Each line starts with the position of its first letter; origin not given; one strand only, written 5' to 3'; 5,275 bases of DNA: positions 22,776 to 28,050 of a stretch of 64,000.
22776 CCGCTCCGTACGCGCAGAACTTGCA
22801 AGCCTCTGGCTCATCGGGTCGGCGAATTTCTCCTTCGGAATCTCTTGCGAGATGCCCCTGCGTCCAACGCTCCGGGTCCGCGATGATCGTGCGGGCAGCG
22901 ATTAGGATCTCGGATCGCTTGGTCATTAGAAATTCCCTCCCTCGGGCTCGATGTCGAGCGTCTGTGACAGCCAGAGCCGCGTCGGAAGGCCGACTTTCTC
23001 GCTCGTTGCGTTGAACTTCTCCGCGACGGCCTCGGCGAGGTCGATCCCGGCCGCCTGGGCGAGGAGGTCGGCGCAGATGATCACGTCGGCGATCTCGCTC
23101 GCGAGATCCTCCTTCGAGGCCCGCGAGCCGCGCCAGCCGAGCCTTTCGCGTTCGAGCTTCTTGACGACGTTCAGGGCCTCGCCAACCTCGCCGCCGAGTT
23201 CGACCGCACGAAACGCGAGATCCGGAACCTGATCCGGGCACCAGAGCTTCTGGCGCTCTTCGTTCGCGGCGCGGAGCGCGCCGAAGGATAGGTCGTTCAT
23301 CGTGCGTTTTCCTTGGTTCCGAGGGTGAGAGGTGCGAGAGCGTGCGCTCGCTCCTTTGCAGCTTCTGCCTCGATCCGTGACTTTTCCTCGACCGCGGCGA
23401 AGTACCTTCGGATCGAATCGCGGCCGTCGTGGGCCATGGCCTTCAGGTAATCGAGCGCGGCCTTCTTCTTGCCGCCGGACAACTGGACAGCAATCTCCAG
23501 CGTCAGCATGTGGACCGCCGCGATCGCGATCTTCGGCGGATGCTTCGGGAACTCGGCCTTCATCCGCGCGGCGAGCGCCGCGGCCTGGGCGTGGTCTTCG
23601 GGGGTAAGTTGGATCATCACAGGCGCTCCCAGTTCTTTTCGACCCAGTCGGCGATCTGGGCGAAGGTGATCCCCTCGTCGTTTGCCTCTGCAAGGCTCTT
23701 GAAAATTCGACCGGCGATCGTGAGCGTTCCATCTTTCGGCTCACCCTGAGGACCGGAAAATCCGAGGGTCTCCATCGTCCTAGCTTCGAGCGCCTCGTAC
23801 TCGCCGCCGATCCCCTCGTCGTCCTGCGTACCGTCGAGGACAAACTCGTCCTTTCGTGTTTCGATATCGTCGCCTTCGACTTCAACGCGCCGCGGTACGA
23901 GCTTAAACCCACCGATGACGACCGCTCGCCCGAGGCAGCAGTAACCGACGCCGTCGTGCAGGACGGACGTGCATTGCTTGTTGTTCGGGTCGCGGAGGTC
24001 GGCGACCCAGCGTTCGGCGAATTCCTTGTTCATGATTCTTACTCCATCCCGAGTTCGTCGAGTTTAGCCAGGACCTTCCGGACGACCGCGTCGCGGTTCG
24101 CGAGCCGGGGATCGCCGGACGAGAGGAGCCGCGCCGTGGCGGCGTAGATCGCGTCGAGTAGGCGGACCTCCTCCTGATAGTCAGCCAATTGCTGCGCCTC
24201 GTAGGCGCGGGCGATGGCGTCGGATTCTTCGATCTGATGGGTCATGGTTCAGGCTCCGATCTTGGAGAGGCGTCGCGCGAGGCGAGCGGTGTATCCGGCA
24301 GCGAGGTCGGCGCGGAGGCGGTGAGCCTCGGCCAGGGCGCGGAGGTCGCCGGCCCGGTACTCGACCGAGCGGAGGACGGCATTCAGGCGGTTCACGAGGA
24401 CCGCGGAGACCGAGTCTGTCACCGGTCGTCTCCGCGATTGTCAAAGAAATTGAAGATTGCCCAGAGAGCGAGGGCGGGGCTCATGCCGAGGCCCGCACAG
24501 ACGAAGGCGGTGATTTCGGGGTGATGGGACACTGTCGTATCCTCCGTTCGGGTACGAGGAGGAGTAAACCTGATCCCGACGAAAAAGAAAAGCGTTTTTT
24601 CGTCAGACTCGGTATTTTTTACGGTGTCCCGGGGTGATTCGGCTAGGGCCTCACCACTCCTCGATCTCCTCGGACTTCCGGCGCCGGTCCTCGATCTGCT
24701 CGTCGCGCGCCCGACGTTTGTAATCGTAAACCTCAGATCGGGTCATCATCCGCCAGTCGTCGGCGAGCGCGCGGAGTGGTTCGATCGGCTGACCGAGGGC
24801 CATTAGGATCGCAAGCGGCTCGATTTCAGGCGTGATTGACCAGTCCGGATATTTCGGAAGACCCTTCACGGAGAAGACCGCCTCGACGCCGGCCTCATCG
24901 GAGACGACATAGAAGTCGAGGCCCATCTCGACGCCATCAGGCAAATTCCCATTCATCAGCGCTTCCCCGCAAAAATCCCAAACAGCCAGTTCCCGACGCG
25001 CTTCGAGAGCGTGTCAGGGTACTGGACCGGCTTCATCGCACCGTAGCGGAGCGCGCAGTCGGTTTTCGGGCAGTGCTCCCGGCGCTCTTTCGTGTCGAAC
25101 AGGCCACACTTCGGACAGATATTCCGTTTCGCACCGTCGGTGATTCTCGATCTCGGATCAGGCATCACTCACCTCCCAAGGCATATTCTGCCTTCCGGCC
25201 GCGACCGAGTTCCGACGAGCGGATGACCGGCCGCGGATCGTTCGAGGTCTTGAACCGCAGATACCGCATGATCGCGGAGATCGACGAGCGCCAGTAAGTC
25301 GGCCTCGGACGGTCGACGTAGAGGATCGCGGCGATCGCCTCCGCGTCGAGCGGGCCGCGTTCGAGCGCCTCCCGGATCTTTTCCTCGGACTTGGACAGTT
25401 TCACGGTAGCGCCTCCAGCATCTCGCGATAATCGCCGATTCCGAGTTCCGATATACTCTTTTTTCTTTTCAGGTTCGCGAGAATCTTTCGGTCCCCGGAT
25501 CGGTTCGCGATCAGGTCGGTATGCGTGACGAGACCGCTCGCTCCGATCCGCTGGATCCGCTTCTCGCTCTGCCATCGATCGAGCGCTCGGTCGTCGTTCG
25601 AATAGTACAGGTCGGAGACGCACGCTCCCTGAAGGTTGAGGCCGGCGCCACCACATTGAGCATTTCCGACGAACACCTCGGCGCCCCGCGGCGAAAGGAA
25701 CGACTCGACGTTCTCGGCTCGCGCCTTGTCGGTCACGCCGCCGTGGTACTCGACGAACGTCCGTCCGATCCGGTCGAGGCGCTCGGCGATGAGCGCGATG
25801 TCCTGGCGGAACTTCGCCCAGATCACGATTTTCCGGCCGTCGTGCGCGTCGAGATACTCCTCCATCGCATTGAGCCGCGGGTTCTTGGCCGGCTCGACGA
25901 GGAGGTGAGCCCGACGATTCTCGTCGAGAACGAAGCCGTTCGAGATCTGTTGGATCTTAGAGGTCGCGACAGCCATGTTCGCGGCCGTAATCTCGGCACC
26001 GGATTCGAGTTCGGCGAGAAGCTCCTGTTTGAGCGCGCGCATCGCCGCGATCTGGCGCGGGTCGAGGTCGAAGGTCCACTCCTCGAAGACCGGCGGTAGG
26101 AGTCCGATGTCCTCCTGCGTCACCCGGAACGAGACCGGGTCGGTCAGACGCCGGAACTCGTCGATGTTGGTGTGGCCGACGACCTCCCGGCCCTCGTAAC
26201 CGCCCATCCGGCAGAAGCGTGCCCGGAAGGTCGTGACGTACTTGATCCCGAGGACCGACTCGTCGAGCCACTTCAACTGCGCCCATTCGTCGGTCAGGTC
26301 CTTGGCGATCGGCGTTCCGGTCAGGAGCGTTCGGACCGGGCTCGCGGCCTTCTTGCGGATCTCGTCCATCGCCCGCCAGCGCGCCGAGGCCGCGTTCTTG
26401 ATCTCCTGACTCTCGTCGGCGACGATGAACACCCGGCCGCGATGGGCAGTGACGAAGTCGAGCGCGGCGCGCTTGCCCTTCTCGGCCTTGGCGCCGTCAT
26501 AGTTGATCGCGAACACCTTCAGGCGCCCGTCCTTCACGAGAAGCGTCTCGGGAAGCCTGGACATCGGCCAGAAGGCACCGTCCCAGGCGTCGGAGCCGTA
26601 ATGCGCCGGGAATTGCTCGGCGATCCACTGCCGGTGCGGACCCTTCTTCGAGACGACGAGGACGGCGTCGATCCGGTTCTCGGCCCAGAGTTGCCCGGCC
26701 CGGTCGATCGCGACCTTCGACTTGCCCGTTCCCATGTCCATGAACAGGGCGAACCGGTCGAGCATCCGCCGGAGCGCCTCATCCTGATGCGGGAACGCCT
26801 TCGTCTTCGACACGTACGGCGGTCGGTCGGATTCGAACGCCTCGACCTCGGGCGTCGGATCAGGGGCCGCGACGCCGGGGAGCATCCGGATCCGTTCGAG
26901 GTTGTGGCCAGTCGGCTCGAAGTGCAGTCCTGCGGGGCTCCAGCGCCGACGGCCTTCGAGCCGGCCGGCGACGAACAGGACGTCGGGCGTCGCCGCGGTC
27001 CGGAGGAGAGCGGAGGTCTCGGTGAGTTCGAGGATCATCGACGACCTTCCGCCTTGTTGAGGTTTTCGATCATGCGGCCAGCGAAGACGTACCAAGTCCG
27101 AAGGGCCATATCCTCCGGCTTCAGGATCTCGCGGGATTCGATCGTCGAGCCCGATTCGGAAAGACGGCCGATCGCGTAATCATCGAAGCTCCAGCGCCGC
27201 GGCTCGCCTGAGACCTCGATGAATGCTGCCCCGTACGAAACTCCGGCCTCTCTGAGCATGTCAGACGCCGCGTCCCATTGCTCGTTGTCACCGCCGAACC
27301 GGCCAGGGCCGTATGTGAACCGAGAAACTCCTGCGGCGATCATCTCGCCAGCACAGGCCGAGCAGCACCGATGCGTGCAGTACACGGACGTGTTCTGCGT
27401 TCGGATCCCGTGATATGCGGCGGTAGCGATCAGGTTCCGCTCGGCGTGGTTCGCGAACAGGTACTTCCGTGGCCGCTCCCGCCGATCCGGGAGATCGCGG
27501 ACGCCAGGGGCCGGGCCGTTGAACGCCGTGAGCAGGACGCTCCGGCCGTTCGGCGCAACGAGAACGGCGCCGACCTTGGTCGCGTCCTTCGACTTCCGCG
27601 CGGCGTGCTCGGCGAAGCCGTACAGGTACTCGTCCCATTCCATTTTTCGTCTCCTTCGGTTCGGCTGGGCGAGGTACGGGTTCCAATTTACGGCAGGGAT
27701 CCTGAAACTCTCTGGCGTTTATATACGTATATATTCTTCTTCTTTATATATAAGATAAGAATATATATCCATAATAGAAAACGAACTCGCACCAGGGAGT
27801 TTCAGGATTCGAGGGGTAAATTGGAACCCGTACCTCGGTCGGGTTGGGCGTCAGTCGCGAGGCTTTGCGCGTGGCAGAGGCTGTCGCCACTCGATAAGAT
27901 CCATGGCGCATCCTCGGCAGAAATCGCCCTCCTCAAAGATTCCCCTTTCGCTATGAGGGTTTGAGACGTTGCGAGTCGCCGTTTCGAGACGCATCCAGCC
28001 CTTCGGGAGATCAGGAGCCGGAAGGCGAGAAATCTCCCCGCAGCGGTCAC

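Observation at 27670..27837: Copy 2 lies on the opposite strand in gene orientation, with one arm perfectly conserved and the other mutated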

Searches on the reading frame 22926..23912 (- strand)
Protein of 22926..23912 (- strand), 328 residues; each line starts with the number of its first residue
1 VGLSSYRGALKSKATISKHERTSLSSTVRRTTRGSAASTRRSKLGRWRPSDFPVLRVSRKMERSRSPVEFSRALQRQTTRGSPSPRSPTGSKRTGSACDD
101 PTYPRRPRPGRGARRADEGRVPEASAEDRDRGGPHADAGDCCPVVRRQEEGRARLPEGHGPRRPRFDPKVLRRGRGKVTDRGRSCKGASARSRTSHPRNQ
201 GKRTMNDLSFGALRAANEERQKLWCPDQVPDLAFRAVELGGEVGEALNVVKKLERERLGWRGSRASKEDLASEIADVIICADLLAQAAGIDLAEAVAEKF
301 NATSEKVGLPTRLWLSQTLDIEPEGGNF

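Call 53: search_protein_families(library=pfam, proteins=[window:22926-23912:-], max_evalue=0.001)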
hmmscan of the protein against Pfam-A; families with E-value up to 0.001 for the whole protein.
window:22926-23912:- (328 aa): 1 family
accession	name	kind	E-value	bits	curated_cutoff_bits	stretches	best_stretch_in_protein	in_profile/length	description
PF12643.12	MazG-like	-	1.3e-05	25.7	27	1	264-310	28-73/85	MazG-like family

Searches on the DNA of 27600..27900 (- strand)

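Call 8: search_dna_similar(query=window:27600-27900:-, collection=phages, mode=distant, max_evalue=0.001)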
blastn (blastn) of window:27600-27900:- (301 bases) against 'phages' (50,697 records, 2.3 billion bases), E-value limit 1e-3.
No match.

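Call 82: search_rna_families(source=window, start=27600, end=27900, threshold=evalue, max_evalue=5)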
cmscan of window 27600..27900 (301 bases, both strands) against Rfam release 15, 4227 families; matches with E-value up to 5: 9.
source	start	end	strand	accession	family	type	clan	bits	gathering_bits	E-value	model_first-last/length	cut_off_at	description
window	27670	27838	+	RF04174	MIR4208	Gene; miRNA;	-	37.5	140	0.00021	1-191/191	no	MIR4208 microRNA precursor family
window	27669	27837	-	RF04174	MIR4208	Gene; miRNA;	-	36.4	140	0.00036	1-191/191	no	MIR4208 microRNA precursor family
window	27670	27837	+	RF04209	MIR7533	Gene; miRNA;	-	35.4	230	1.1e-05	32-218/249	no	MIR7533 microRNA precursor family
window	27671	27838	+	RF04127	MIR8007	Gene; miRNA;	-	30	195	0.0005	1-226/226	no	MIR8007 microRNA precursor family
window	27671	27836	+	RF04170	MIR7723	Gene; miRNA;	-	27.6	200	0.00099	1-235/235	no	MIR7723 microRNA precursor family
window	27669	27836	-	RF04127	MIR8007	Gene; miRNA;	-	27.6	195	0.0018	1-226/226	no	MIR8007 microRNA precursor family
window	27671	27836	-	RF04170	MIR7723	Gene; miRNA;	-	26.2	200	0.0022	1-235/235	no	MIR7723 microRNA precursor family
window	27715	27786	+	RF03566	mir-4875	Gene; miRNA;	-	17.2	90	0.83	1-73/73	no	mir-4875 microRNA precursor family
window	27724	27777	+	RF04344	Plastid-psbA-3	Cis-reg;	CL00153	15.4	48.4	4.2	1-57/57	no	Plastid-psbA-3 3UTR RNA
